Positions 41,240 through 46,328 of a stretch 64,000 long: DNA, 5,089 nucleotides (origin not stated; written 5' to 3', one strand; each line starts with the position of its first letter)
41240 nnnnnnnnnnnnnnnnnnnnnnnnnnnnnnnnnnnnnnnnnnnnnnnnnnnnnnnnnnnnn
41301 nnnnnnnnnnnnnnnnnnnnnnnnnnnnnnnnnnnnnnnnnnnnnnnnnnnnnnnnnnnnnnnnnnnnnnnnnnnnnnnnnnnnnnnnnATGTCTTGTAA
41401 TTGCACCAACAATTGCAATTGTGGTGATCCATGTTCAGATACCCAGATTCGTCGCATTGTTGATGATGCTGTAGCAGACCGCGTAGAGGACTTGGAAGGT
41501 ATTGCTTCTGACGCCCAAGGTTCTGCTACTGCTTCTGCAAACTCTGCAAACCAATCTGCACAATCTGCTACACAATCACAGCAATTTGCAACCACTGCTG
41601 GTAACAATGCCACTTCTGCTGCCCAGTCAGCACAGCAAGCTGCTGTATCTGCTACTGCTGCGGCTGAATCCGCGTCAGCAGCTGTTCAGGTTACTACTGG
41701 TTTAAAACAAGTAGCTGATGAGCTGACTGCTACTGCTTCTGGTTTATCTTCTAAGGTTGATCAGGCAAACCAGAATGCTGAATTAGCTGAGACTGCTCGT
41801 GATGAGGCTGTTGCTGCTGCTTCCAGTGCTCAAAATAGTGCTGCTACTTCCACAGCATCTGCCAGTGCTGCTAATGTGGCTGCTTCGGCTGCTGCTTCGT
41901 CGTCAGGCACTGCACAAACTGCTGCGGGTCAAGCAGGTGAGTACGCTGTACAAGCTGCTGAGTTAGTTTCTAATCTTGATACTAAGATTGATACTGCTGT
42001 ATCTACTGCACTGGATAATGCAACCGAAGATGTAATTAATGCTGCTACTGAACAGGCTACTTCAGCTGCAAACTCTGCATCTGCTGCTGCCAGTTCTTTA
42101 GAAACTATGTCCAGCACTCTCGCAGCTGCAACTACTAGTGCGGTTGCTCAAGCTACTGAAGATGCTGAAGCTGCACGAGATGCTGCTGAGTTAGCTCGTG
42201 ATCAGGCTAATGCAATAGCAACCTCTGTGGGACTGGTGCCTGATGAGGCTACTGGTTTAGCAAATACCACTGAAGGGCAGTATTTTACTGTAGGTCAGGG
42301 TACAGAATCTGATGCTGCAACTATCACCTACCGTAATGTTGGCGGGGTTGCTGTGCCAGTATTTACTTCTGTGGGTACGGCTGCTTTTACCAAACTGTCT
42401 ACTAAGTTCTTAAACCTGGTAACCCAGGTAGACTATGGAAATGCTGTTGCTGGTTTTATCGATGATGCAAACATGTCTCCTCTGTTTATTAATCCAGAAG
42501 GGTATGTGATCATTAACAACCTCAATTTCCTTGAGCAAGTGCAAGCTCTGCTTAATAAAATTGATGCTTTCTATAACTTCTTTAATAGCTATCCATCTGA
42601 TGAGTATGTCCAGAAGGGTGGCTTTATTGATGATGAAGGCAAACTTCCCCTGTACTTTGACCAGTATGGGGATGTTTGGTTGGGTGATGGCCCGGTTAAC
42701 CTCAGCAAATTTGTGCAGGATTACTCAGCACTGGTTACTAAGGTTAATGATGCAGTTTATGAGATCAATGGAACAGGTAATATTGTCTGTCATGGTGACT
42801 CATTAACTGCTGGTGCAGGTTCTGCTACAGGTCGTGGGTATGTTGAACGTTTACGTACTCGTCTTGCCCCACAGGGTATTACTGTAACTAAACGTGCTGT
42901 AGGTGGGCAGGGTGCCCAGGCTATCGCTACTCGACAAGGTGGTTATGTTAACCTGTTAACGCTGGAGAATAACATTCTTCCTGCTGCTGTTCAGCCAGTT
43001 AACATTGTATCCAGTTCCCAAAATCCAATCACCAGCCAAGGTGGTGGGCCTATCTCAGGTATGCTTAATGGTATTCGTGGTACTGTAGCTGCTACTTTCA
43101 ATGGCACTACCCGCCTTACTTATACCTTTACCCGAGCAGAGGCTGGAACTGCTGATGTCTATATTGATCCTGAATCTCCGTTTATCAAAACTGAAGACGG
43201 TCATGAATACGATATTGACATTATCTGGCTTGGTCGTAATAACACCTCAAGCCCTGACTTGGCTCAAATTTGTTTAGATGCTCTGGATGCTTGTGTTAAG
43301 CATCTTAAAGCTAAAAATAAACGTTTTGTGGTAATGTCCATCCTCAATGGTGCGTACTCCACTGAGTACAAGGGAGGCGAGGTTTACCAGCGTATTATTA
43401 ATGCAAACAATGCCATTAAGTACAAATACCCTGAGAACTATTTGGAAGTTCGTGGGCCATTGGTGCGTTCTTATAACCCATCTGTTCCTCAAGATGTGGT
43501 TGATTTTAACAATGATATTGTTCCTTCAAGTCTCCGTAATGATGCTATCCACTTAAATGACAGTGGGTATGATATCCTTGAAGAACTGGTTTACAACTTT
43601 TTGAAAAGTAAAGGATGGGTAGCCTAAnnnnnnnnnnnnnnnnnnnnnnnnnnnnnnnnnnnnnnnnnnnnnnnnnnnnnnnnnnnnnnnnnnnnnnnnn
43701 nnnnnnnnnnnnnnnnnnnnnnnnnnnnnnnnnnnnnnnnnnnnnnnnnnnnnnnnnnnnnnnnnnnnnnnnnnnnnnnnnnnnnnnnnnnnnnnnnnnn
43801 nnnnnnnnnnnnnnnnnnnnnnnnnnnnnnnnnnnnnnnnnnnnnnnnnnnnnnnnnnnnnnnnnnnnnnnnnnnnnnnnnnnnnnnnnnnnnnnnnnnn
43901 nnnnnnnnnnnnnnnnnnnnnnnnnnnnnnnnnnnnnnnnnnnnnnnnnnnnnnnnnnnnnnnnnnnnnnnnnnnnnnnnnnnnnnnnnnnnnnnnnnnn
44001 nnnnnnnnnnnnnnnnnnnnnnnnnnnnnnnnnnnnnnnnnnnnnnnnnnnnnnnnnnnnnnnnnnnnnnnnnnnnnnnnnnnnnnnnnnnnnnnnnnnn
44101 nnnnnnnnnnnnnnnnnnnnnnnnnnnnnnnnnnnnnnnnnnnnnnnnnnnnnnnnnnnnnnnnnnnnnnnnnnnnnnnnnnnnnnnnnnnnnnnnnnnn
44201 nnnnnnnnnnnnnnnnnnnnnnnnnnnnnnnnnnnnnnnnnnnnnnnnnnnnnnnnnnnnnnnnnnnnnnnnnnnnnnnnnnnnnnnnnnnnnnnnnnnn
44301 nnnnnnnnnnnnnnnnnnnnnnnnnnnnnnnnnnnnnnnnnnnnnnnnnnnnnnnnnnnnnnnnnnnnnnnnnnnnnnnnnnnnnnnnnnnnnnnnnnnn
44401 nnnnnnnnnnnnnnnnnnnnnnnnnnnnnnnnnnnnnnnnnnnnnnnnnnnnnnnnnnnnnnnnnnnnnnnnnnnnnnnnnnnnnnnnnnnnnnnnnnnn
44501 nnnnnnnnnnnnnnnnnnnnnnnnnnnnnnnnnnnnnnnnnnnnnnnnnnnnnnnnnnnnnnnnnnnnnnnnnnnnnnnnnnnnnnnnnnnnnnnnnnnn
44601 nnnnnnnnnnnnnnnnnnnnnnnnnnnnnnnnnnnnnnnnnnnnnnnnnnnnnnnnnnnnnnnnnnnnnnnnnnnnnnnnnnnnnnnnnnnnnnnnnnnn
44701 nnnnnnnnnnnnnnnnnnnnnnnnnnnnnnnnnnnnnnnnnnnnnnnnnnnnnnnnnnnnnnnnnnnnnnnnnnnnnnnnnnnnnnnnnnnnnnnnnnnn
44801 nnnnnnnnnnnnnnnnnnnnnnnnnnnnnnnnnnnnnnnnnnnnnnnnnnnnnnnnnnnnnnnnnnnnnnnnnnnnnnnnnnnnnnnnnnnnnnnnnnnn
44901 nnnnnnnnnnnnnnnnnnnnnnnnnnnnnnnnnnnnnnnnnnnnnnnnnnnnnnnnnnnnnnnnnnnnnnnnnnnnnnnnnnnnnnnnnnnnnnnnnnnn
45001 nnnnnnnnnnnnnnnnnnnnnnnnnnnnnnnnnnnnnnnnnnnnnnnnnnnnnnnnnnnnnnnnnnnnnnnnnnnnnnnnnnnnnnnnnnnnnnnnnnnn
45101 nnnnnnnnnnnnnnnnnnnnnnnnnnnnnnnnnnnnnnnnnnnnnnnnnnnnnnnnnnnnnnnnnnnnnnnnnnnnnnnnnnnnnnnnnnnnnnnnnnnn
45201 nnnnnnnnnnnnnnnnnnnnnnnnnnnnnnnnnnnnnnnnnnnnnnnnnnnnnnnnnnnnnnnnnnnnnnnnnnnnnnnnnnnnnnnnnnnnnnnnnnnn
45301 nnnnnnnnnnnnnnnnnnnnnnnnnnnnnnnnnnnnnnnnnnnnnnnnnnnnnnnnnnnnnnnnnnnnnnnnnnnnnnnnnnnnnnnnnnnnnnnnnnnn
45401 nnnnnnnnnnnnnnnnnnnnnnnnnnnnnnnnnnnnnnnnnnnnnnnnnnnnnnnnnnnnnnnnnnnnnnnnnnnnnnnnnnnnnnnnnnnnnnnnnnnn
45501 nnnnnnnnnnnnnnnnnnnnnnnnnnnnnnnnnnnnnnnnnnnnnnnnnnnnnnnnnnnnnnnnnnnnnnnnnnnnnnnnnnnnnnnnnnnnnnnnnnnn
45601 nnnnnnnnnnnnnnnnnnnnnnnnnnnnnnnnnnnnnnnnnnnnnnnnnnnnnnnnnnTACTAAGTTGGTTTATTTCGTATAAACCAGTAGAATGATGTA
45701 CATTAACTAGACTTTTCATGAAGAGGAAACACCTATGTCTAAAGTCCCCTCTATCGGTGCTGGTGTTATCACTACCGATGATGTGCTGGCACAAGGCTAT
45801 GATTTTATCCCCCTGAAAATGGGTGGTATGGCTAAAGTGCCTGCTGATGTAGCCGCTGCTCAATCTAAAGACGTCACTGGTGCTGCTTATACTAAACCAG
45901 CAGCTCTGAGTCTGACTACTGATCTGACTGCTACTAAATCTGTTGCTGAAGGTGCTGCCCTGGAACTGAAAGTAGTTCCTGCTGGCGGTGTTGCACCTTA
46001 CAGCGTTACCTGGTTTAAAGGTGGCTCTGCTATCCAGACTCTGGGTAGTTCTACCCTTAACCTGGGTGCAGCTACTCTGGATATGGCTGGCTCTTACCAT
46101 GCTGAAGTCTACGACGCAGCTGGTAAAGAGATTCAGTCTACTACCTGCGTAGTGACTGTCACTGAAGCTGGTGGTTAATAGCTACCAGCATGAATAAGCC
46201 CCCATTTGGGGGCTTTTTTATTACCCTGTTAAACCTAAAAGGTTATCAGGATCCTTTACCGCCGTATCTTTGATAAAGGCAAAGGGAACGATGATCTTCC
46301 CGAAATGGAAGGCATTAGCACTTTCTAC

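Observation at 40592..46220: Self-contained plus-strand host-interaction island inside the minus-strand replication module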

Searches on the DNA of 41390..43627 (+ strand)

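Call 71: search_dna_similar(query=L023:1-22148:+, collection=phages, mode=near, max_rows=8)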
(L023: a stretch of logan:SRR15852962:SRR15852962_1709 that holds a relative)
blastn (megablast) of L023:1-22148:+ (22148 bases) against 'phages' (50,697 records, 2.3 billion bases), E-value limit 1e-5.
Records with a match: 262; places in all: 274; records where one place covers at least 80% of the query: 3.
Best place of each record, by identity: >=99% 1; 95-99% 20; 90-95% 50; 80-90% 136; 60-80% 55.
By first word of the organism name: Escherichia 74; Salmonella 51; Vibrio 31; Klebsiella 22; Erwinia 17; Enterobacter 17; Shigella 14; Serratia 12; Pseudomonas 9; Aeromonas 7; and 4 more.
By host as written in the record: - 51; Escherichia coli 34; Klebsiella pneumoniae 20; Erwinia amylovora 11; Salmonella enterica 8; Salmonella enterica subsp. enterica serovar Enteritidis 5; Salmonella enterica subsp. enterica serovar Typhimurium 5; Shigella flexneri 5; and 76 more.
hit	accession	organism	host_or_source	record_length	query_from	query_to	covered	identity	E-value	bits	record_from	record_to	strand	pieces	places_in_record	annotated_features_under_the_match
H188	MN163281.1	Klebsiella phage KpCHEMY26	Klebsiella pneumoniae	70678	364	22148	86%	94.0%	0e+0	28706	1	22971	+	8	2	tail fiber protein | putative portal protein | terminase | hypothetical protein (x14) | major capsid protein | and 15 other names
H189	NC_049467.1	Klebsiella phage KpCHEMY26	Klebsiella pneumoniae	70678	364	22148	86%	94.0%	0e+0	28706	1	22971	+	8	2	tail fiber protein | portal protein | terminase | hypothetical protein (x12) | major head protein | and 15 other names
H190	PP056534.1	Klebsiella phage MY01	Klebsiella pneumoniae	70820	6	22144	87%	92.4%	0e+0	27400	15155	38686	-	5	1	tail spike | portal protein | terminase | hypothetical protein (x16) | virion structural protein (x2) | and 6 other names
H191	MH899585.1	Klebsiella phage Pylas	Klebsiella pneumoniae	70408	393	22148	80%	93.2%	0e+0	25943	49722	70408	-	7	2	tail fiber protein | putative portal protein | terminase | hypothetical protein (x14) | major capsid protein | and 14 other names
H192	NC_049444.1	Klebsiella phage Pylas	Klebsiella pneumoniae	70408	393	22148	80%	93.2%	0e+0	25943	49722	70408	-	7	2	tail fiber protein | portal protein | terminase | hypothetical protein (x12) | major head protein | and 13 other names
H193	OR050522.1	Salmonella phage SP154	Salmonella enterica subsp. enterica ...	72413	21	21105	60%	81.9%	0e+0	11008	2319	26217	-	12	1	hypothetical protein (x21) | portal (connector) protein | tailspike | terminase large subunit | DNA polymerase | and 6 other names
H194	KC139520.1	Salmonella phage FSL SP-076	Salmonella enterica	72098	21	21105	58%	82.1%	0e+0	10839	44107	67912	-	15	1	tailspike protein (x2) | hypothetical protein (x19) | major coat protein | lysis protein | lysozyme | and 11 other names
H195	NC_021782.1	Salmonella phage FSL SP-076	Salmonella enterica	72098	21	21105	58%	82.1%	0e+0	10839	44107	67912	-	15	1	tail protein | tail spike protein | portal protein | hypothetical protein (x13) | major head protein | and 16 other names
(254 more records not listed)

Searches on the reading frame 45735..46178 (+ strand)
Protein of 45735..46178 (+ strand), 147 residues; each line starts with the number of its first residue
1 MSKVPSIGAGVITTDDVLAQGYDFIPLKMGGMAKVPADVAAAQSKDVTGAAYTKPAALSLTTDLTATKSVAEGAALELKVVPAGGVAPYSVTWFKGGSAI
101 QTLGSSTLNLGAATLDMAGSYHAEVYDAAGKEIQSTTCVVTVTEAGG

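Call 12: search_protein_families(library=pfam, proteins=[window:45735-46178:+], max_evalue=0.01)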
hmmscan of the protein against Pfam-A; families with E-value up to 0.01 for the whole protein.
window:45735-46178:+ (147 aa): 4 families
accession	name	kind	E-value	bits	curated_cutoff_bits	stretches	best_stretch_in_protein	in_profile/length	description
PF13927.12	Ig_3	-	8.8e-05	23.4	30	1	67-122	11-73/78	Immunoglobulin domain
PF13895.12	Ig_2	-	0.001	19.7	27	1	85-141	25-78/79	Immunoglobulin domain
PF16680.11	Ig_4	-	0.0033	18.4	30.1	1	90-124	14-48/71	T-cell surface glycoprotein CD3 delta chain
PF07679.22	I-set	-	0.0061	17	23.7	0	67-135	9-85/90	Immunoglobulin I-set domain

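Call 13: search_protein_families(library=phrogs, proteins=[window:45735-46178:+], max_evalue=0.001)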
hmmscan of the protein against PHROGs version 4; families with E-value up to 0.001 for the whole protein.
window:45735-46178:+ (147 aa): 7 families
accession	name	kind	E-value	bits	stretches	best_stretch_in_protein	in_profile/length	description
phrog_4069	-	head and packaging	4.8e-20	72.8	1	48-142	24-116/116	Hoc-like head decoration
phrog_2973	-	head and packaging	8.8e-19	69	1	46-145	95-195/310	Hoc-like head decoration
phrog_158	-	tail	2.6e-16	61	1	52-146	159-255/376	major tail protein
phrog_3995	-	tail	1.5e-09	38.5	1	44-146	193-292/294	tail protein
phrog_853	-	tail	1.6e-07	31.8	1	39-143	148-253/254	major tail protein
phrog_3945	-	head and packaging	5.8e-07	30.5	1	72-141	83-149/152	Hoc-like head decoration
phrog_290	-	tail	4e-05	24.1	1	39-143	314-410/411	minor tail protein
